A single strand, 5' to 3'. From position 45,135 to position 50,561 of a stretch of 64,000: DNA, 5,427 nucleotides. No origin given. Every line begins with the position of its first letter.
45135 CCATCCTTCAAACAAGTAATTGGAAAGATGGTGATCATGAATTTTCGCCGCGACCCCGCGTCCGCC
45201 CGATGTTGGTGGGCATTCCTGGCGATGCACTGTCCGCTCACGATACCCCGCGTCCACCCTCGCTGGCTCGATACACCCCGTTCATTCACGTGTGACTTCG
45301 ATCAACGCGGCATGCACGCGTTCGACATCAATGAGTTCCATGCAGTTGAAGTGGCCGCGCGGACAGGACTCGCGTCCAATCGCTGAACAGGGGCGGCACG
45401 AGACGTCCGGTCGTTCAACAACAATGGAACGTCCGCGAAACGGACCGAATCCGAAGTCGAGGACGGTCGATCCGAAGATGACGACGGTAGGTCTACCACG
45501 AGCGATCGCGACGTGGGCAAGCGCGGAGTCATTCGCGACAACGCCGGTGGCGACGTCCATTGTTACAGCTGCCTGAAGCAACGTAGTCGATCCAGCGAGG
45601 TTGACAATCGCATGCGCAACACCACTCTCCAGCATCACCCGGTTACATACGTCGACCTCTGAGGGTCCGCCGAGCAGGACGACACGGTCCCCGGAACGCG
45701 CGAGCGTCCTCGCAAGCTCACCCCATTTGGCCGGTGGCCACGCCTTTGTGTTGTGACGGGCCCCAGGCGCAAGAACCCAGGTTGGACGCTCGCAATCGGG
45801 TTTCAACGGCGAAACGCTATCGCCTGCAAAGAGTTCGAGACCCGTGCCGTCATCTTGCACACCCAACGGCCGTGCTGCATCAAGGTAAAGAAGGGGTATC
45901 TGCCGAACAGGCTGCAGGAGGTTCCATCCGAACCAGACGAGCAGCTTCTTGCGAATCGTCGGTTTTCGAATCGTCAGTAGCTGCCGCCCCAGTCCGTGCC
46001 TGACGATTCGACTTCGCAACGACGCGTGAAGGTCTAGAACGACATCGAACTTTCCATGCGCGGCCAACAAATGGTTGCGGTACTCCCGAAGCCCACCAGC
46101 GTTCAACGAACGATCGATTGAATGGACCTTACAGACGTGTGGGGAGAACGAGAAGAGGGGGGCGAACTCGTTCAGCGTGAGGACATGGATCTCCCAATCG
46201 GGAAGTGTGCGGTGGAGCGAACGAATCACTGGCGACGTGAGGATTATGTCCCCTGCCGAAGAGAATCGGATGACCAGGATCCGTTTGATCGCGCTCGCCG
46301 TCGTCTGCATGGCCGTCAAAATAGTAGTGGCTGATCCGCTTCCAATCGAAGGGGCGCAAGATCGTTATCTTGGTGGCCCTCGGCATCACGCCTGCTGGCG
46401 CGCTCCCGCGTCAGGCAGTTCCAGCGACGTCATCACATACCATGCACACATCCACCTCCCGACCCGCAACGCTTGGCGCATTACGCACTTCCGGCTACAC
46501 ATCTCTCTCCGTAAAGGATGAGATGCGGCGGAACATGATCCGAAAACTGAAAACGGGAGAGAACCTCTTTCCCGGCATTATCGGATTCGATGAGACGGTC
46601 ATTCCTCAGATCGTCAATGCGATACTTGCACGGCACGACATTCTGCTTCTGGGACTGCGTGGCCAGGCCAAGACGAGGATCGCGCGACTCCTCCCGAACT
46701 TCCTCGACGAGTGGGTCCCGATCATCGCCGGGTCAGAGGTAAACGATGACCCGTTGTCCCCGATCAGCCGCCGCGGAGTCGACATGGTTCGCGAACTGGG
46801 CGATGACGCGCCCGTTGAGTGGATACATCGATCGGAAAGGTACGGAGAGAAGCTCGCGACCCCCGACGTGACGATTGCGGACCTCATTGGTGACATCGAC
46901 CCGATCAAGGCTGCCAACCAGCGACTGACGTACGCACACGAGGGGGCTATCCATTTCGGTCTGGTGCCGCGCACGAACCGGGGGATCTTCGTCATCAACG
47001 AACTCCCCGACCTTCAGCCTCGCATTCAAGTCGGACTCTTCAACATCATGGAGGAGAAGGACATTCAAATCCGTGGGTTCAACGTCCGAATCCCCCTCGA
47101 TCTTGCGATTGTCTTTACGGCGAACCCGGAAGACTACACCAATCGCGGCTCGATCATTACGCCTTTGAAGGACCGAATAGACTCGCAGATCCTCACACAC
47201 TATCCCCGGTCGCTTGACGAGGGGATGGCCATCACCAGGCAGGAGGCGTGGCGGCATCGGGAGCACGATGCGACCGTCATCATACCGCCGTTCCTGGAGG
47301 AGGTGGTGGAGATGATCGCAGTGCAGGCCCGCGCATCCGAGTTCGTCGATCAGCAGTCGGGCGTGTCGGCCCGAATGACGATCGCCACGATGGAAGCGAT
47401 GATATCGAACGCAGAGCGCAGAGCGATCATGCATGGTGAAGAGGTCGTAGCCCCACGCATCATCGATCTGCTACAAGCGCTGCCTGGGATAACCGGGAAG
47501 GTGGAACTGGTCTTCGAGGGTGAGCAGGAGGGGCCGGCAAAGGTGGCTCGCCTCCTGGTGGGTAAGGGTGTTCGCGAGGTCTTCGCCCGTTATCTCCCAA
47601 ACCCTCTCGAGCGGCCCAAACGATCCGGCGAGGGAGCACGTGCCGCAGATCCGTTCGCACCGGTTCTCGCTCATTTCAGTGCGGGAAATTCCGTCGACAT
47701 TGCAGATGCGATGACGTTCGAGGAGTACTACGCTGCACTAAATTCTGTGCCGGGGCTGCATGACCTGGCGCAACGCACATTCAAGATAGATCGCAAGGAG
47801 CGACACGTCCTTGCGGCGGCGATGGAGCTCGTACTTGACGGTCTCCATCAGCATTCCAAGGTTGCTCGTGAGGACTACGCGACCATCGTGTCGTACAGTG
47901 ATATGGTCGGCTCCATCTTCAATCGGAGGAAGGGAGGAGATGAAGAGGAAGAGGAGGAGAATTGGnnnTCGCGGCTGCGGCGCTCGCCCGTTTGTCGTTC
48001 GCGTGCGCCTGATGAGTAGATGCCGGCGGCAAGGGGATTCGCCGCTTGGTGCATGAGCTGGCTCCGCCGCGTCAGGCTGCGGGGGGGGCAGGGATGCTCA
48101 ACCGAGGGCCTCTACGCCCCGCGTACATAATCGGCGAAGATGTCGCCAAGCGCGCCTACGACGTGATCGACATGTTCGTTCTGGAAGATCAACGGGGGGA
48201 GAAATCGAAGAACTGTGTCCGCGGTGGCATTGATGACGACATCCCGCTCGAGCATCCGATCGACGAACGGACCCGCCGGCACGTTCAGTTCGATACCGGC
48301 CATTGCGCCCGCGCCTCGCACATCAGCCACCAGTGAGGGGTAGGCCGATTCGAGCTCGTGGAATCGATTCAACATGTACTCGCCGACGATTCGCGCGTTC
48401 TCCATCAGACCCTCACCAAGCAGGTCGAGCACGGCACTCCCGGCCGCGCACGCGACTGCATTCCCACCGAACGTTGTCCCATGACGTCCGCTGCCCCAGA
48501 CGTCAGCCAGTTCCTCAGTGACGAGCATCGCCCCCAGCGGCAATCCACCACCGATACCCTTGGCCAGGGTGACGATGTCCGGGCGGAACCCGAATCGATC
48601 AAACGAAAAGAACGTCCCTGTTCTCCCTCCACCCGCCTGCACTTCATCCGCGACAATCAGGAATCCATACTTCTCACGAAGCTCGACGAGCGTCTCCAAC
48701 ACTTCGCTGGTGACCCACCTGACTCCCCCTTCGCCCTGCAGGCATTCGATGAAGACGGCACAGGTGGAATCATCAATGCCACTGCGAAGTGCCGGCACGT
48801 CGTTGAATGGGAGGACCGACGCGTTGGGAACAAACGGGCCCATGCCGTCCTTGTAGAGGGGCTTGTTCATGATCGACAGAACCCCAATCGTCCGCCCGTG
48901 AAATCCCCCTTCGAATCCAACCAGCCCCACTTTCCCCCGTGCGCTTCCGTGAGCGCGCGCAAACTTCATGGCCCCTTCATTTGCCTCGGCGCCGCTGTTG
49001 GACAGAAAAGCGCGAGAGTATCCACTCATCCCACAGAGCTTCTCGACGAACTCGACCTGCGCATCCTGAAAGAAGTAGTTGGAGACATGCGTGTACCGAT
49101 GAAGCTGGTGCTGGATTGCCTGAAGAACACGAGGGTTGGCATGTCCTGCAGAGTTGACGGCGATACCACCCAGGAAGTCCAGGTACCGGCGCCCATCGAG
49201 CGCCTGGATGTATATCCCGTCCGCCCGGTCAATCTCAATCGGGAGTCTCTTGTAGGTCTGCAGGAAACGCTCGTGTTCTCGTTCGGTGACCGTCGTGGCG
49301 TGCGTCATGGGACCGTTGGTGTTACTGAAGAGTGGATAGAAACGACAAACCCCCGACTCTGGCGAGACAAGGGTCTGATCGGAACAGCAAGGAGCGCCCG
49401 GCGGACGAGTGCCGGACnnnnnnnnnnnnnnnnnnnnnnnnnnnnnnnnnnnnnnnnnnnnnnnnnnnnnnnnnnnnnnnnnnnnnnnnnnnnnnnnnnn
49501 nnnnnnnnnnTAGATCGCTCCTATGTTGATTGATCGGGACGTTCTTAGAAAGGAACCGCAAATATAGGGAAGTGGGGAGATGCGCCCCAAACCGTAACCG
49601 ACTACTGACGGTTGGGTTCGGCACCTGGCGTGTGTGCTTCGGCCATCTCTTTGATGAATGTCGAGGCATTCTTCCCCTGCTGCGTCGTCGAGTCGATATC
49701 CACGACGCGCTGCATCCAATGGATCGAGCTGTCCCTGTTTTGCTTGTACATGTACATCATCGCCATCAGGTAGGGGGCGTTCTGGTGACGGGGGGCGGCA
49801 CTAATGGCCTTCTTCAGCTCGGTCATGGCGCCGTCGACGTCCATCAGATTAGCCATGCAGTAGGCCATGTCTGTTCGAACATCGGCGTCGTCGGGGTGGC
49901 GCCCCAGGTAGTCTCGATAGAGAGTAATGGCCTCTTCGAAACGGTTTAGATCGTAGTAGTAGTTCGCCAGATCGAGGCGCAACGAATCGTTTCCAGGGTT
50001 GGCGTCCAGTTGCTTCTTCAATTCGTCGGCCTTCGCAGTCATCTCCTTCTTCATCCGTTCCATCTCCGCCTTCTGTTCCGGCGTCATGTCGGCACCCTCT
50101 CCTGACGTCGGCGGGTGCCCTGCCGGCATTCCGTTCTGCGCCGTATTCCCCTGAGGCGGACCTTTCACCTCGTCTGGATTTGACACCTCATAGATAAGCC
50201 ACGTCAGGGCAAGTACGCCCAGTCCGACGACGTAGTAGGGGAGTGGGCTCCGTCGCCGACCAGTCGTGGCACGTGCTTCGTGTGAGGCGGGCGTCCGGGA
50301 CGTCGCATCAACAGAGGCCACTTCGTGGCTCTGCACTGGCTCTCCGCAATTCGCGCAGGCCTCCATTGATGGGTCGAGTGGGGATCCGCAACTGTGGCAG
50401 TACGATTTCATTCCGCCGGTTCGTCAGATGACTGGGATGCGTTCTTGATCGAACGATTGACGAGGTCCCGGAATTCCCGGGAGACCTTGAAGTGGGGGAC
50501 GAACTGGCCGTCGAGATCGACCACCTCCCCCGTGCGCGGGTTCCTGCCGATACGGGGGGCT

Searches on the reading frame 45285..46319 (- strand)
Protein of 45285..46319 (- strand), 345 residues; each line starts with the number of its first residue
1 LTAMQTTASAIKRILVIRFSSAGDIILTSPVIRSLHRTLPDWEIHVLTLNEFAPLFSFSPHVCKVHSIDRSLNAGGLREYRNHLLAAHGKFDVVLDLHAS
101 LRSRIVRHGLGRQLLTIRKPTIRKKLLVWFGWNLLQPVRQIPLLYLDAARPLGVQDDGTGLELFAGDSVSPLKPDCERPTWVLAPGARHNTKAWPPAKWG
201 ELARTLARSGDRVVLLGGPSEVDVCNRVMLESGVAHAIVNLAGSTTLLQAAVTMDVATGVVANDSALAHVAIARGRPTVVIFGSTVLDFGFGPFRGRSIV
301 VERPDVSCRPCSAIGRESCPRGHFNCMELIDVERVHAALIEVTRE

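Call 72: search_protein_families(library=pfam, proteins=[window:45285-46319:-], max_evalue=0.00001)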
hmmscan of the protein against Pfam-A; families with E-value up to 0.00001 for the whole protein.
window:45285-46319:- (345 aa): 1 family
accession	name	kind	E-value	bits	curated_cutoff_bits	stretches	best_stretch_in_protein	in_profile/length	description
PF01075.23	Glyco_transf_9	-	6.7e-27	94.8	22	1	176-312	103-237/247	Glycosyltransferase family 9 (heptosyltransferase)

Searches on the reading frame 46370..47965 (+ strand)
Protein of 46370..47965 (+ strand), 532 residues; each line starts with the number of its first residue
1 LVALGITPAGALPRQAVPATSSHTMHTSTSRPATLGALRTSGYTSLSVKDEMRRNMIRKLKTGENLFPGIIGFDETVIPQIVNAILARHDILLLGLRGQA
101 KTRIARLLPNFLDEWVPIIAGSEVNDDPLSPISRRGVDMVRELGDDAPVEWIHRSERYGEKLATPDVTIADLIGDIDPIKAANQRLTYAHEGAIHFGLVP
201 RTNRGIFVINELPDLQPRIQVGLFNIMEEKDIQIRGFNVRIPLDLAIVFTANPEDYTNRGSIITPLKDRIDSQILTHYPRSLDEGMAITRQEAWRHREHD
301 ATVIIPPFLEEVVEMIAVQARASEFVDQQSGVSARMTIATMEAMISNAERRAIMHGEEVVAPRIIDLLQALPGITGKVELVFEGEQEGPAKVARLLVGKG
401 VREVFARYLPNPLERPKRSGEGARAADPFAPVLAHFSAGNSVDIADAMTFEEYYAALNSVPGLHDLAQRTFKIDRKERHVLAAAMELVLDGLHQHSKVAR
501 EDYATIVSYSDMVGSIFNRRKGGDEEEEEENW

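Call 73: search_protein_families(library=pfam, proteins=[window:46370-47965:+], max_evalue=0.00001)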
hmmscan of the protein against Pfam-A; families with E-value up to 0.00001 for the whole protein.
window:46370-47965:+ (532 aa): 1 family
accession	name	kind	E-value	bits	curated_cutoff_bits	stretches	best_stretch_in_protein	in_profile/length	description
PF07728.20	AAA_5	-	3.9e-06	27.3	22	0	159-269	29-138/139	AAA domain (dynein-related subfamily)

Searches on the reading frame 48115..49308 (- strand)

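Call 73: search_protein_families(library=pfam, proteins=[window:48115-49308:-], max_evalue=0.00001)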
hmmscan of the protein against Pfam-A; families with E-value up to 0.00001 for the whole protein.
window:48115-49308:- (398 aa): 1 family
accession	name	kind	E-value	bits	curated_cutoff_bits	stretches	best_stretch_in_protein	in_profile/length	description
PF00202.27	Aminotran_3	-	5.8e-103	345.1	30.5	1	19-390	6-402/403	Aminotransferase class-III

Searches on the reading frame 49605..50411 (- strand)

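Call 73: search_protein_families(library=pfam, proteins=[window:49605-50411:-], max_evalue=0.00001)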
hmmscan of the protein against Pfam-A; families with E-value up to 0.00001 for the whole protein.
window:49605-50411:- (269 aa): 6 families
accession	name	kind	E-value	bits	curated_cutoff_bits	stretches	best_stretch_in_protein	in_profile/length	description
PF14559.12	TPR_19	-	3.3e-17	63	25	2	130-179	13-62/68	Tetratricopeptide repeat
PF13428.12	TPR_14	-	5.7e-09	36.2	23.5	1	144-184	3-43/44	Tetratricopeptide repeat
PF14561.12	TPR_20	-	7.6e-08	33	25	0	123-176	3-56/90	Tetratricopeptide repeat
PF13181.12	TPR_8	-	2.5e-07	30.8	25.7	0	147-171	6-30/34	Tetratricopeptide repeat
PF07719.23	TPR_2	-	2.5e-07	30.7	27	0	147-168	6-27/34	Tetratricopeptide repeat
PF13432.12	TPR_16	-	2.7e-07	31.4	32.7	1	146-207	1-62/65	Tetratricopeptide repeat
